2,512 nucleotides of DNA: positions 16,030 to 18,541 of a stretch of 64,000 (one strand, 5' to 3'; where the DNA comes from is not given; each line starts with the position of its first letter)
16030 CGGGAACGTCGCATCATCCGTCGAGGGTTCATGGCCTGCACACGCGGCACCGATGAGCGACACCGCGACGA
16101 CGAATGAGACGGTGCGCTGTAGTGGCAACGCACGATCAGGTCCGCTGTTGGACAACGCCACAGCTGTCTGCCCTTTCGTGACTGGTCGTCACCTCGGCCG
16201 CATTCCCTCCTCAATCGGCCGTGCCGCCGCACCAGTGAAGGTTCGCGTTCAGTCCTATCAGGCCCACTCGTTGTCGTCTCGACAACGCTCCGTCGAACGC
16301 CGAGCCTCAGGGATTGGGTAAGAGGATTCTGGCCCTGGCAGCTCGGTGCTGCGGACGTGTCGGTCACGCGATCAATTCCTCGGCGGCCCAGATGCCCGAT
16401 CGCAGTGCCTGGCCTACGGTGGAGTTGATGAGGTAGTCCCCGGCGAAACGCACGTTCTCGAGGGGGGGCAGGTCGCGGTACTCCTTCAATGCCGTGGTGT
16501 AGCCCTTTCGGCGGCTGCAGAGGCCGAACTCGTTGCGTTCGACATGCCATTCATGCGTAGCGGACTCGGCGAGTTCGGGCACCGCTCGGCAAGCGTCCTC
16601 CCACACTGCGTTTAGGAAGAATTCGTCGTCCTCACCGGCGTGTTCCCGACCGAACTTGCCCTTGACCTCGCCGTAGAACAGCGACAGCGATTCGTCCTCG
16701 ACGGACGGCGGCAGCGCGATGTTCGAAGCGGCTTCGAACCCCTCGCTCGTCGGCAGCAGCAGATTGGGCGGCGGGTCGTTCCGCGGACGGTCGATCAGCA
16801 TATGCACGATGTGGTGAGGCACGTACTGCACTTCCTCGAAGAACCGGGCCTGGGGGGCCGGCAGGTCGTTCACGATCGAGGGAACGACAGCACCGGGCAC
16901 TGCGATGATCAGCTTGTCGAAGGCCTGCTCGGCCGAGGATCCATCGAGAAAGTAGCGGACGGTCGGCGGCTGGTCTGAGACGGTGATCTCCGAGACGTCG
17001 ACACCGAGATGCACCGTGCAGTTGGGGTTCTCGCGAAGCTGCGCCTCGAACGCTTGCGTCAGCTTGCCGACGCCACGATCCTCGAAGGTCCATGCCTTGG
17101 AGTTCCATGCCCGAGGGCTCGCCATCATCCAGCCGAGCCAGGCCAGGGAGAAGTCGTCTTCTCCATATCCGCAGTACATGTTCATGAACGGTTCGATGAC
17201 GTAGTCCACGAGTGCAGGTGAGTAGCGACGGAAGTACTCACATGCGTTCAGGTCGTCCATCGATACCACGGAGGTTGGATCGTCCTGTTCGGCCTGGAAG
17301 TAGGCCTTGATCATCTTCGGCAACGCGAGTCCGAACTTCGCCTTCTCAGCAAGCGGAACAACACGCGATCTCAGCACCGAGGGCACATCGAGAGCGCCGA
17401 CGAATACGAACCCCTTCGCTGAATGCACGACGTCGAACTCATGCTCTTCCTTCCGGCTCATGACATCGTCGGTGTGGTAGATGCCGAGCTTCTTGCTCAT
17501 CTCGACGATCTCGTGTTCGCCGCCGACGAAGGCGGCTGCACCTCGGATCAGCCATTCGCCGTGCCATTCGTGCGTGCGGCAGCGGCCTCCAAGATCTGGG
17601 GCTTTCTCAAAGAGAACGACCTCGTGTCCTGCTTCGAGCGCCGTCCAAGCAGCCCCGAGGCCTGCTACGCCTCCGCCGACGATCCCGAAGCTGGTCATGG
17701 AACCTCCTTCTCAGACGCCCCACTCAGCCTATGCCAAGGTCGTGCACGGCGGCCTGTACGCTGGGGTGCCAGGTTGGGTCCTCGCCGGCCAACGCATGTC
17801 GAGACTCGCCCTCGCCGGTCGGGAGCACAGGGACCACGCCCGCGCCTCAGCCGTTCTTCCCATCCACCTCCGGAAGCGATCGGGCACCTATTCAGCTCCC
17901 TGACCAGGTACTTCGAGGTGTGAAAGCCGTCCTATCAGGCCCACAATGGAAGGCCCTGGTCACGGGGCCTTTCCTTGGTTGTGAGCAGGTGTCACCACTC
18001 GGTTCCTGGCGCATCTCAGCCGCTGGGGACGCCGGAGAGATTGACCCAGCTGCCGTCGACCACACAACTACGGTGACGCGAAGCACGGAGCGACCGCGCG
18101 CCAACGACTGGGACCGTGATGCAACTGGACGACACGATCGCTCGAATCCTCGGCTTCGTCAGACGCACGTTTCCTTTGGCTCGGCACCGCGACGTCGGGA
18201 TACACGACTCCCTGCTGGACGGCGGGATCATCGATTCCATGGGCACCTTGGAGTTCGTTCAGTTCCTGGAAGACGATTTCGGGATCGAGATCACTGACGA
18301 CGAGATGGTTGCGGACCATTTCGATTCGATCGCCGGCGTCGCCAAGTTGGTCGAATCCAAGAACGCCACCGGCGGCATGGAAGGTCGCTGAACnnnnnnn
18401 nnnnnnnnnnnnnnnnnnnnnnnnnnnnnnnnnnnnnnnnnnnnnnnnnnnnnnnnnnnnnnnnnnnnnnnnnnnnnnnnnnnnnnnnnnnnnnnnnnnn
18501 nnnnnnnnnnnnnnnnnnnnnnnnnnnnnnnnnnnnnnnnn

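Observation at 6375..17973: Tandem array of four tRNA 3'-end relics: a stacked integration hot spot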

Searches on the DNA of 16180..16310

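Call 57: search_rna_families(source=window, start=16180, end=16310, threshold=evalue, max_evalue=10, show_alignments=3)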
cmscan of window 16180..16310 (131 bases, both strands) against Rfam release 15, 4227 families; matches with E-value up to 10: 3.
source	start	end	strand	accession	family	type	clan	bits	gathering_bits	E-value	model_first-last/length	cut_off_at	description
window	16194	16222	+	RF00453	Cardiovirus_CRE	Cis-reg;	-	13.3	37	6.6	1-33/33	no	Cardiovirus cis-acting replication element (CRE)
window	16195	16271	+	RF02507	Atu_Ti3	Gene; sRNA;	-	11.3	50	9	1-89/89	no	Rhizobiales sRNA Atu_Ti3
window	16256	16296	-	RF01128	sR43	Gene; snRNA; snoRNA; CD-box;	-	9.5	45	2.4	21-56/56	no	Small nucleolar RNA sR42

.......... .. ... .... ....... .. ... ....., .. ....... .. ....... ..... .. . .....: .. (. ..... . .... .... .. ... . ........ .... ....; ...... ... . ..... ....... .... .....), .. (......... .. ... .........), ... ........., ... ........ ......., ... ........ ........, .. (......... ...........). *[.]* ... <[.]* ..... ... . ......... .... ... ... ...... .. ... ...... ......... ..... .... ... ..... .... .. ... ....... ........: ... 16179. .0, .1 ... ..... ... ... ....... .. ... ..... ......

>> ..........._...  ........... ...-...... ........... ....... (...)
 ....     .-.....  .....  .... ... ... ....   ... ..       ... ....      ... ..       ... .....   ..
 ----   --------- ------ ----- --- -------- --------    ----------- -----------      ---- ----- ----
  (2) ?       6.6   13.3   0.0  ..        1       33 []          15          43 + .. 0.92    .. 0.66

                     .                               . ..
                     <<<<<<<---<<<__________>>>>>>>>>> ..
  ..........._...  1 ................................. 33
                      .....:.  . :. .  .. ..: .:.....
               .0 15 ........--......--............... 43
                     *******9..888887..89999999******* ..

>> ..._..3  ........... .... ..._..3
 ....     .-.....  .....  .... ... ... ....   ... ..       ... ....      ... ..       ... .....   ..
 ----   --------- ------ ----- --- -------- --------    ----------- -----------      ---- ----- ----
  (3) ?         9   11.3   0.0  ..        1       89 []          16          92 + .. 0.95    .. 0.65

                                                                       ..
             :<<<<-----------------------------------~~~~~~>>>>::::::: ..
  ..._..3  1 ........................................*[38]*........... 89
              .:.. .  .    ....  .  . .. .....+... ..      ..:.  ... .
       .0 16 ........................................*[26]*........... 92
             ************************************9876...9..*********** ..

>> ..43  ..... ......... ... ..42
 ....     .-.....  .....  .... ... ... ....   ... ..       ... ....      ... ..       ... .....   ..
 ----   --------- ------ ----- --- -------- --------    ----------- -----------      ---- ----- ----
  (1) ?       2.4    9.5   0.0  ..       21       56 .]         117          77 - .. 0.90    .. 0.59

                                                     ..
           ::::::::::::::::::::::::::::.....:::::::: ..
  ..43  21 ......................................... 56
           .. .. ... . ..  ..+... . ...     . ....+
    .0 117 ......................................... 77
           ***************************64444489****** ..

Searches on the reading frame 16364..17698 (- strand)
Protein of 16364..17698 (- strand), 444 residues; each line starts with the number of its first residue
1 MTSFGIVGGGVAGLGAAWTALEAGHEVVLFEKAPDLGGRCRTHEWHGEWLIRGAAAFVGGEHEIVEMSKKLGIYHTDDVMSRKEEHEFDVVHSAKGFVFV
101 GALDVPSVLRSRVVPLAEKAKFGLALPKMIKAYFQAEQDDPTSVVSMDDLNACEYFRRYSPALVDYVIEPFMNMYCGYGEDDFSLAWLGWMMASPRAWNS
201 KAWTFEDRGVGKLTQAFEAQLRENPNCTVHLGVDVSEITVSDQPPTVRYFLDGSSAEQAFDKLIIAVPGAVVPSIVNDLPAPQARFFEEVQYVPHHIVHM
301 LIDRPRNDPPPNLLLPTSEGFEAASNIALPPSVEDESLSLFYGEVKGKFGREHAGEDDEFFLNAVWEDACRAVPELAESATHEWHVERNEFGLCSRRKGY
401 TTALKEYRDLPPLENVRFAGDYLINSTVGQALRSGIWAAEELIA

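Call 12: search_protein_families(library=pfam, proteins=[window:16364-17698:-], max_evalue=0.01)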
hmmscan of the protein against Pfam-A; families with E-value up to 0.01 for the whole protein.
window:16364-17698:- (444 aa): 10 families
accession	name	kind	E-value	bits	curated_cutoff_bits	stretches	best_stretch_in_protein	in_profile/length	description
PF01593.30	Amino_oxidase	-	6e-33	115.2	19.8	1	11-443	1-443/443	Flavin containing amine oxidoreductase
PF13450.12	NAD_binding_8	-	2e-13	50.9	21.9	1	6-64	1-61/68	NAD(P)-binding Rossmann-like domain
PF01266.30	DAO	-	2.8e-10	40.7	27.9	1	6-102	4-94/353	FAD dependent oxidoreductase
PF12831.13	FAD_oxidored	-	7.3e-06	26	27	1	6-39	4-37/416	FAD dependent oxidoreductase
PF07992.20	Pyr_redox_2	-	2.1e-05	24.6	26.1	1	6-55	5-55/291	Pyridine nucleotide-disulphide oxidoreductase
PF03486.20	HI0933_like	-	3.8e-05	23.7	50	1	6-41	5-40/244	HI0933-like protein Rossmann domain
PF00890.30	FAD_binding_2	-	5.3e-05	23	20.4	1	6-38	4-36/414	FAD binding domain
PF01134.28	GIDA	-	0.0014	18.2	22.1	1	6-34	4-32/391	Glucose inhibited division protein A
PF01262.27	AlaDh_PNT_C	-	0.0023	17.8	23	1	6-35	33-62/214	Alanine dehydrogenase/PNT, C-terminal domain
PF00743.25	FMO-like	-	0.0089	15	22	0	5-44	5-44/532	Flavin-binding monooxygenase-like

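Call 61: search_protein_families(library=ncbifam, proteins=[window:16364-17698:-], max_evalue=0.001)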
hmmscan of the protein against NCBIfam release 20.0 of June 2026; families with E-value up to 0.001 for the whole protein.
window:16364-17698:- (444 aa): 30 families (the best 25 are shown)
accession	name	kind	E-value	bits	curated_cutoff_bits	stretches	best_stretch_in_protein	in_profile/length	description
NF005560.0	PRK07233.1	equivalog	1.3e-21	77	252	1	4-408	3-393/435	hypothetical protein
TIGR03467.1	HpnE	equivalog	1.4e-19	70.7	283.05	1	6-443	3-429/430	hydroxysqualene dehydroxylase HpnE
NF008841.0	PRK11883.1-1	equivalog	2.3e-13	49.8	517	1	3-74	5-79/453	protoporphyrinogen oxidase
TIGR00562.1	proto_IX_ox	equivalog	8.9e-12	44.3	97.85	1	4-173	5-162/470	protoporphyrinogen oxidase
NF053556.1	prodigi_MAP_PigB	equivalog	5e-09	35.1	850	1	209-305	407-503/659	prodigiosin MAP biosynthesis oxidoreductase PigB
NF005547.0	PRK07208.1-3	equivalog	1.9e-08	33.5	380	1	6-71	9-74/465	hypothetical protein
NF008845.0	PRK11883.1-5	equivalog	4.1e-07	28.6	560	1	6-75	9-84/468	protoporphyrinogen oxidase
TIGR03997.1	mycofact_OYE_2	equivalog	6.2e-07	28.2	793.15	1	6-42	384-420/645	mycofactocin system FadH/OYE family oxidoreductase 2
NF009410.0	PRK12771.1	subfamily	2.3e-06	26.5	516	1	6-41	143-178/566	NAD(P)-binding protein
NF009409.0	PRK12770.1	subfamily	2.6e-06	26.8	343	0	4-38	21-55/360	putative glutamate synthase subunit beta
TIGR02731.1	phytoene_desat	equivalog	7.2e-06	25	569.4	1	6-74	4-73/453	15-cis-phytoene desaturase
NF045599.1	bili_reduct_long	exception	7.5e-06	24.5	750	1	6-39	386-419/641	bilirubin reductase, long form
TIGR00275.1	TIGR00275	subfamily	2.4e-05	23.4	183.8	1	6-38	3-35/401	aminoacetone oxidase family FAD-binding enzyme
NF041087.1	bile_acid_BaiCD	equivalog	2.5e-05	22.6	825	1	6-40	385-419/642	bile acid Fe-S flavoenzyme BaiCD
TIGR02734.1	crtI_fam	subfamily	2.7e-05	23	238.1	1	6-46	3-43/504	phytoene desaturase family protein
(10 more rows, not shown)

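Call 63: find_homologous_proteins(query=window:16364-17698:-, max_evalue=1e-30)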
Query window:16364-17698:- (444 aa): 84 proteins with E <= 1e-30 among 8000 candidates.
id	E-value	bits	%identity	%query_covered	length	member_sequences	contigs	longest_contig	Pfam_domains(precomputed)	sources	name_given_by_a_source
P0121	0.0e+0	1035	100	100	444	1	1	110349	PF01266.31,PF01593.31,PF13450.13,PF07992.21,PF12831.14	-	-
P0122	1.1e-215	735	71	96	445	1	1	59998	PF01266.31,PF01593.31,PF13450.13,PF03486.21,PF12831.14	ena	-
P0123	6.8e-205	699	68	96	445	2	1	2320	PF01266.31,PF01593.31,PF13450.13,PF12831.14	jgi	jgi:oxygen-dependent protoporphyrinogen oxidase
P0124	8.7e-198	676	63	96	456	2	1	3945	PF01593.31,PF13450.13,PF07992.21,PF03486.21,PF12831.14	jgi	-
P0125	2.4e-178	612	59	96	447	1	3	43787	PF01266.31,PF01593.31,PF13450.13,PF03486.21,PF12831.14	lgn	-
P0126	1.3e-177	609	59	95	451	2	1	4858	PF01266.31,PF01593.31,PF13450.13,PF00890.31,PF07992.21,PF03486.21,PF03807.24,PF12831.14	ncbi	ncbi:MAG: FAD-dependent oxidoreductase [Pseudomonadota bacterium]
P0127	6.1e-137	475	46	96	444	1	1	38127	PF01266.31,PF01593.31,PF13450.13,PF00890.31,PF07992.21,PF00070.34,PF13738.13,PF03486.21,PF13454.13,PF01494.26,PF12831.14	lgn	-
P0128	9.9e-124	432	44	96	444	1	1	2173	PF01266.31,PF01593.31,PF13450.13,PF07992.21,PF03486.21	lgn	-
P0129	8.6e-122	425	46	95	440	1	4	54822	PF01266.31,PF01593.31,PF13450.13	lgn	-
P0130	1.5e-121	424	46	95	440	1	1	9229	PF01266.31,PF01593.31,PF13450.13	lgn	-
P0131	3.0e-121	423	43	96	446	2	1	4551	PF01266.31,PF01593.31,PF13450.13,PF00890.31,PF07992.21,PF03486.21,PF05834.19,PF01134.29,PF12831.14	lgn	-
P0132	2.1e-119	417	43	96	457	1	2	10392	PF01266.31,PF01593.31,PF13450.13,PF00890.31,PF07992.21,PF01134.29,PF12831.14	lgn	-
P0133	2.9e-119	417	43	96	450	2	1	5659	PF01266.31,PF01593.31,PF13450.13,PF00890.31,PF07992.21,PF03486.21,PF01134.29,PF12831.14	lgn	-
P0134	1.8e-117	411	43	96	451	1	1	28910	PF01266.31,PF01593.31,PF13450.13,PF00890.31,PF07992.21,PF12831.14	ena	-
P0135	1.1e-115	405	42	96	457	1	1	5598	PF01266.31,PF01593.31,PF13450.13,PF00890.31,PF07992.21,PF03486.21,PF01134.29,PF12831.14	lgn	-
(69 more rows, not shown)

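Call 64: find_encoding_contigs(protein=P0122, flank=10000, max_places=2)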
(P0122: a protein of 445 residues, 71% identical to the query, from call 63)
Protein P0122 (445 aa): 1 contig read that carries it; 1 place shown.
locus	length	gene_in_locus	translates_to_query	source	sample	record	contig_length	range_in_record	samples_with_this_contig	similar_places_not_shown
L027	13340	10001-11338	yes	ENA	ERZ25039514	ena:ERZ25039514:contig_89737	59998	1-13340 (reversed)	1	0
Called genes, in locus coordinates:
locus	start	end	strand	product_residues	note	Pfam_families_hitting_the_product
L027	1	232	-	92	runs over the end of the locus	-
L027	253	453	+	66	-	-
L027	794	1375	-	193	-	PF04542:Sigma70_r2, PF08281:Sigma70_r4_2, PF04545:Sigma70_r4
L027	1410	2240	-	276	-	PF02645:DegV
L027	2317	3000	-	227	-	PF00583:Acetyltransf_1 (weak), PF13508:Acetyltransf_7 (weak)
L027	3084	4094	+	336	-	PF00850:Hist_deacetyl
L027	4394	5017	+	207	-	PF00437:T2SSE, PF13604:AAA_30 (weak), PF13401:AAA_22 (weak)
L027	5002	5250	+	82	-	-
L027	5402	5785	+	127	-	PF01743:PolyA_pol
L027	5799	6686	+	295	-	PF12627:PolyA_pol_RNAbd, PF01966:HD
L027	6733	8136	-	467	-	-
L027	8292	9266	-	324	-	-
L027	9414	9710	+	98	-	PF04993:TfoX_N (weak)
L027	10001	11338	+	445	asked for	PF01266:DAO, PF01593:Amino_oxidase, PF03486:HI0933_like (faint), PF12831:FAD_oxidored (weak), PF13450:NAD_binding_8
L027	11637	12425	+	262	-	PF00324:AA_permease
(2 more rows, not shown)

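Call 65: find_encoding_contigs(protein=P0125, flank=10000, max_places=2)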
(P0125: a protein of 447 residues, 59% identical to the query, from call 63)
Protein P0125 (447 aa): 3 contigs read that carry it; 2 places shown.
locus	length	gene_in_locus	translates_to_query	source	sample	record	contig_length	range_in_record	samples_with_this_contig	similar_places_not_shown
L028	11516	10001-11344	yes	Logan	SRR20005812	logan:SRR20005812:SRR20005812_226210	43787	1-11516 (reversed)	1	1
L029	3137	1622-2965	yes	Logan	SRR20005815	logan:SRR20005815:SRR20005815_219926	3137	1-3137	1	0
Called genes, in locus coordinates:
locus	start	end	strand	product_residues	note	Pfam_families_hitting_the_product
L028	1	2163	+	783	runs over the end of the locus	PF07715:Plug, PF00593:TonB_dep_Rec_b-barrel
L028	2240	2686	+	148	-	PF05899:Cupin_3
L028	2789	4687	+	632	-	PF26965:MimR_N (weak), PF00158:Sigma54_activat, PF14532:Sigma54_activ_2, PF07728:AAA_5, PF25601:AAA_lid_14, PF02954:HTH_8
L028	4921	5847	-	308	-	PF00126:HTH_1, PF03466:LysR_substrate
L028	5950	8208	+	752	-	PF07715:Plug, PF00593:TonB_dep_Rec_b-barrel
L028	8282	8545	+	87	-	-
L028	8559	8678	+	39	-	-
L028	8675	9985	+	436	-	PF00070:Pyr_redox (faint), PF00890:FAD_binding_2 (weak), PF01266:DAO, PF01593:Amino_oxidase, PF03486:HI0933_like (faint), PF07992:Pyr_redox_2 (faint), PF12831:FAD_oxidored (weak), PF13450:NAD_binding_8, +1 more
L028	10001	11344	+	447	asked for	PF01266:DAO (weak), PF01593:Amino_oxidase, PF03486:HI0933_like (faint), PF12831:FAD_oxidored (weak), PF13450:NAD_binding_8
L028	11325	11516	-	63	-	?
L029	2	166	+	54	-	?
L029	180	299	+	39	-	-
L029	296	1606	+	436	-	PF00070:Pyr_redox (faint), PF00890:FAD_binding_2 (weak), PF01266:DAO, PF01593:Amino_oxidase, PF03486:HI0933_like (faint), PF07992:Pyr_redox_2 (faint), PF12831:FAD_oxidored (weak), PF13450:NAD_binding_8, +1 more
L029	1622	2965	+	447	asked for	PF01266:DAO (weak), PF01593:Amino_oxidase, PF03486:HI0933_like (faint), PF12831:FAD_oxidored (weak), PF13450:NAD_binding_8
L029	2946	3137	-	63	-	?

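Call 85: find_encoding_contigs(protein=window:16364-17698:-, flank=10000, max_places=5)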
Protein window:16364-17698:- (444 aa): 1 contig read that carries it; 1 place shown.
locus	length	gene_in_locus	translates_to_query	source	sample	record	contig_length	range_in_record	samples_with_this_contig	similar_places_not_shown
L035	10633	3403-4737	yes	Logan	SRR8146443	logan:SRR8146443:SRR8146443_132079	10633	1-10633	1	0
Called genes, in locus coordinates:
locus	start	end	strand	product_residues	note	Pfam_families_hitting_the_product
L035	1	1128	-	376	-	?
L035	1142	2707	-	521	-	PF00501:AMP-binding, PF13193:AMP-binding_C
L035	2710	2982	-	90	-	-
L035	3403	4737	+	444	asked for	PF01266:DAO, PF01593:Amino_oxidase, PF07992:Pyr_redox_2 (faint), PF12831:FAD_oxidored (weak), PF13450:NAD_binding_8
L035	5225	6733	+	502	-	-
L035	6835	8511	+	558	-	PF13229:Beta_helix (faint)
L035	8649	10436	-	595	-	PF01510:Amidase_2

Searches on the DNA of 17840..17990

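Call 56: search_rna_families(source=window, start=17840, end=17990, threshold=evalue, max_evalue=10, show_alignments=3)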
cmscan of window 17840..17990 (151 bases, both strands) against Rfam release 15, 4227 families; matches with E-value up to 10: 2.
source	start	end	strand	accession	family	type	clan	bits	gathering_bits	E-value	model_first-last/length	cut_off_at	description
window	17946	17974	+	RF01867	CC2171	Gene; sRNA;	-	10.1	75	3.1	131-159/159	no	caulobacter sRNA CC2171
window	17949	17990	+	RF02133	HOXB13-AS1_2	Gene; lncRNA;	-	8.5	40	8.1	1-42/81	3'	HOXB13 antisense RNA 1 conserved region 2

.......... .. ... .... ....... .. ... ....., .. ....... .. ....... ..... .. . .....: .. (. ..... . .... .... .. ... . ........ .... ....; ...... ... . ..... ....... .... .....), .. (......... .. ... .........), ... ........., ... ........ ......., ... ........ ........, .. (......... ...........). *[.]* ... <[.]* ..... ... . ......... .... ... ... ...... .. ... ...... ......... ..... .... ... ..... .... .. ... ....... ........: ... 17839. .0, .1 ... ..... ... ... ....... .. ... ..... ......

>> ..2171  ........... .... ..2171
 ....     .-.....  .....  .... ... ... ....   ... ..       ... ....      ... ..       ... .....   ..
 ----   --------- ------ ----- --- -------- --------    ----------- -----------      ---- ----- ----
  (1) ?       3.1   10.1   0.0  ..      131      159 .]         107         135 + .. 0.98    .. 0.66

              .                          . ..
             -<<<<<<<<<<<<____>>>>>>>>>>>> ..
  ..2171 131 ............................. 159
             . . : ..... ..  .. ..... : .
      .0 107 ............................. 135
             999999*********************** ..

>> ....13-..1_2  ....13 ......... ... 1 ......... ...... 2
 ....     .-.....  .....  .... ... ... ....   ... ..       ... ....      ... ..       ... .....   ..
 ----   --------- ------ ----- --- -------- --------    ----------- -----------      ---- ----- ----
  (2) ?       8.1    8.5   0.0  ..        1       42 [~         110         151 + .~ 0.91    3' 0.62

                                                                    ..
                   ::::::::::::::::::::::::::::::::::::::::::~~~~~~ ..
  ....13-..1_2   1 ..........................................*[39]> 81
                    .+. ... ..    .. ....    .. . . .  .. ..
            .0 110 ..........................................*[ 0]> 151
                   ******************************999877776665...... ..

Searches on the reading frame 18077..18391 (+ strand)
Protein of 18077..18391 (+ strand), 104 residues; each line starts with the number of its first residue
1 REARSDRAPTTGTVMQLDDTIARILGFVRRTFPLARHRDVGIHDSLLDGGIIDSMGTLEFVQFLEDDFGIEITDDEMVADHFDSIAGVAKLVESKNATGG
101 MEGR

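Call 12: search_protein_families(library=pfam, proteins=[window:18077-18391:+], max_evalue=0.01)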
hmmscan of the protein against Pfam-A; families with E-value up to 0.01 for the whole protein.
window:18077-18391:+ (104 aa): 2 families
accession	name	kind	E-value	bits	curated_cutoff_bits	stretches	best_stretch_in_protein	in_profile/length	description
PF00550.31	PP-binding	-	0.00016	22.3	20.8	1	37-91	15-66/67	Phosphopantetheine attachment site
PF14573.12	PP-binding_2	-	0.00072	20.2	32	1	48-101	42-93/96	Acyl-carrier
